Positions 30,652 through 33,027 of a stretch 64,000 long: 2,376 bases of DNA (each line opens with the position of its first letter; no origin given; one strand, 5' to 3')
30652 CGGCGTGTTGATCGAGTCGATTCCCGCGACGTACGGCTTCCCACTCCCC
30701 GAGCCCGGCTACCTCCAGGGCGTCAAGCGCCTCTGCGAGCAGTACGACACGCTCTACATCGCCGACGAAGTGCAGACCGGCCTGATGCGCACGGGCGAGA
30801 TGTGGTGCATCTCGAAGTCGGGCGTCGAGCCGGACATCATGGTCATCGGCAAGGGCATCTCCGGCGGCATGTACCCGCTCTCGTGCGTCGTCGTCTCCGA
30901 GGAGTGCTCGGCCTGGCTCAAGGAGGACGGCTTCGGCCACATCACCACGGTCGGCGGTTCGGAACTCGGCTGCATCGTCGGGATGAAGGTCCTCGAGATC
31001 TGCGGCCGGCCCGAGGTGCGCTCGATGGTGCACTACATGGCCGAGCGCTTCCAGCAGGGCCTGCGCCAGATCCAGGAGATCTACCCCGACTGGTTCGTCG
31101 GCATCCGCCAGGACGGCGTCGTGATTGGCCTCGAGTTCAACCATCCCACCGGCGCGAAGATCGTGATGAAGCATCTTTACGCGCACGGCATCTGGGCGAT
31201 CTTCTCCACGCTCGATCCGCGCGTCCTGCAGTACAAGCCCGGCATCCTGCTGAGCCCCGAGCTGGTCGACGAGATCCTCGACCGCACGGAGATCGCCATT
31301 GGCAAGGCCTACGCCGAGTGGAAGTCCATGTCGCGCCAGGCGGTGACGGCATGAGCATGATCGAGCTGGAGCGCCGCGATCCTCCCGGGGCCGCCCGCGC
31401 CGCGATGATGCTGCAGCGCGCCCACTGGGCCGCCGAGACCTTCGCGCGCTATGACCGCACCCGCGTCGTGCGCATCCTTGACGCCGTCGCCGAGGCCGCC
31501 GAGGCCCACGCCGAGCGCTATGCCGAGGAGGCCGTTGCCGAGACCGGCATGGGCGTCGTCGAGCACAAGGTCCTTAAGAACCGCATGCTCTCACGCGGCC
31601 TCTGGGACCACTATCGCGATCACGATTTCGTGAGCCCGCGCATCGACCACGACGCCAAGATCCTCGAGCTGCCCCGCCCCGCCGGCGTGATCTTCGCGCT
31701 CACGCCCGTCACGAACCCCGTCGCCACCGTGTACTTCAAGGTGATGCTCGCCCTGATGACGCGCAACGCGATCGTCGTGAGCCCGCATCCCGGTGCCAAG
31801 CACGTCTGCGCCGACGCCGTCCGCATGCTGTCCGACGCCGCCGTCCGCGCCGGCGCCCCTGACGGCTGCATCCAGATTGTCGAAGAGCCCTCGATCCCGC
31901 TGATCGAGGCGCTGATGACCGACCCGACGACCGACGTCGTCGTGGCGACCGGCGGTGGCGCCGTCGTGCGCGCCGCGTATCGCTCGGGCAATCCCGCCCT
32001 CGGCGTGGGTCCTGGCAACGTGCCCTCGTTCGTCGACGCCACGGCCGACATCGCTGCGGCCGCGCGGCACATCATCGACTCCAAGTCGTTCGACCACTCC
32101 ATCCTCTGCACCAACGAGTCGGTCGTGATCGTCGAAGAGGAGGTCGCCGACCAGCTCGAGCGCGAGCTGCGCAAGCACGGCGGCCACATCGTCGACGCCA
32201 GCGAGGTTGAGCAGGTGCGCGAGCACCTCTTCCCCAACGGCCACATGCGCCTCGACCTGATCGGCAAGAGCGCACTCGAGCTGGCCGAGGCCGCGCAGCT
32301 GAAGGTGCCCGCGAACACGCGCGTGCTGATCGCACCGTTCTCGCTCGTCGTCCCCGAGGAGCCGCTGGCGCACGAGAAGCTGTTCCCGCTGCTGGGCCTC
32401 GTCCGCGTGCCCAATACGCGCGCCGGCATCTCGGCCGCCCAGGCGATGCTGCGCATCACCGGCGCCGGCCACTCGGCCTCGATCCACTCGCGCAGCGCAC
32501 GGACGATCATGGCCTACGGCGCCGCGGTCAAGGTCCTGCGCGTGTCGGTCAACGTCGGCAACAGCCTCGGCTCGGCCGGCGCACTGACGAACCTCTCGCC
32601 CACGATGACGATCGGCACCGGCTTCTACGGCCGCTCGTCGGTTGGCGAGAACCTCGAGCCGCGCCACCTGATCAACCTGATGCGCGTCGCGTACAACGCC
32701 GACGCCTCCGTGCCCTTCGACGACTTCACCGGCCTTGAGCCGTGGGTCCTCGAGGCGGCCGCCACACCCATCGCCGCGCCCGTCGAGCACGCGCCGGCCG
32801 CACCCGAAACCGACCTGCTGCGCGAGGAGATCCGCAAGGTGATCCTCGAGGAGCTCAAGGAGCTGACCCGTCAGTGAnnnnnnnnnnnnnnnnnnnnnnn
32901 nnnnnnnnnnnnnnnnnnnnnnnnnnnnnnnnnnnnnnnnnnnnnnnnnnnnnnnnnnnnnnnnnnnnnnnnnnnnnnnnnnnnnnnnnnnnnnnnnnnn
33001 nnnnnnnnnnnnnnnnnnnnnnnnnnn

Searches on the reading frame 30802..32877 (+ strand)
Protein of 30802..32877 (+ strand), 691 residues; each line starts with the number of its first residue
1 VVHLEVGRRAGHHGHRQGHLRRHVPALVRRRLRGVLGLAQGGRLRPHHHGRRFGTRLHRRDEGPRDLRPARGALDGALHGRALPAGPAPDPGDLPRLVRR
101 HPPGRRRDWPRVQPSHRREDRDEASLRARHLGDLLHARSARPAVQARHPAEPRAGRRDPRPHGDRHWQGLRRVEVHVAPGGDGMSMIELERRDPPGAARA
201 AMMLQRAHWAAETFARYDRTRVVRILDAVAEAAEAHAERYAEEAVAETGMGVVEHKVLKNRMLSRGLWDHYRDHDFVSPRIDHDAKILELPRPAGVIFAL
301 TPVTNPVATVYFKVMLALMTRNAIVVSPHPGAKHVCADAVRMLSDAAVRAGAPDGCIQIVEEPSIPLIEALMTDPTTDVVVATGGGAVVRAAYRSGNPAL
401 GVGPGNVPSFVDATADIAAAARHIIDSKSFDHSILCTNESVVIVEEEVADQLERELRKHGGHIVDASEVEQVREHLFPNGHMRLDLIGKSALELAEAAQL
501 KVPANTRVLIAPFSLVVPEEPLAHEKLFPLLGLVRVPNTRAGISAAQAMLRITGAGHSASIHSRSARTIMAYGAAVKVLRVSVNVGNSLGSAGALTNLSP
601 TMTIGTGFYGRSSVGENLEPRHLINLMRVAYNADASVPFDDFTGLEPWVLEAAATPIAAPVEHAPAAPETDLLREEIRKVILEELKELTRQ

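Call 26: search_protein_families(library=pfam, max_evalue=0.0001, proteins=[window:30802-32877:+])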
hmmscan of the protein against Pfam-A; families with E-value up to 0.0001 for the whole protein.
window:30802-32877:+ (691 aa): 1 family
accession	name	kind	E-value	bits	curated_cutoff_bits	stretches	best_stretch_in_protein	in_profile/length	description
PF00171.27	Aldedh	-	2.8e-24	85.9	23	1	198-458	29-291/461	Aldehyde dehydrogenase family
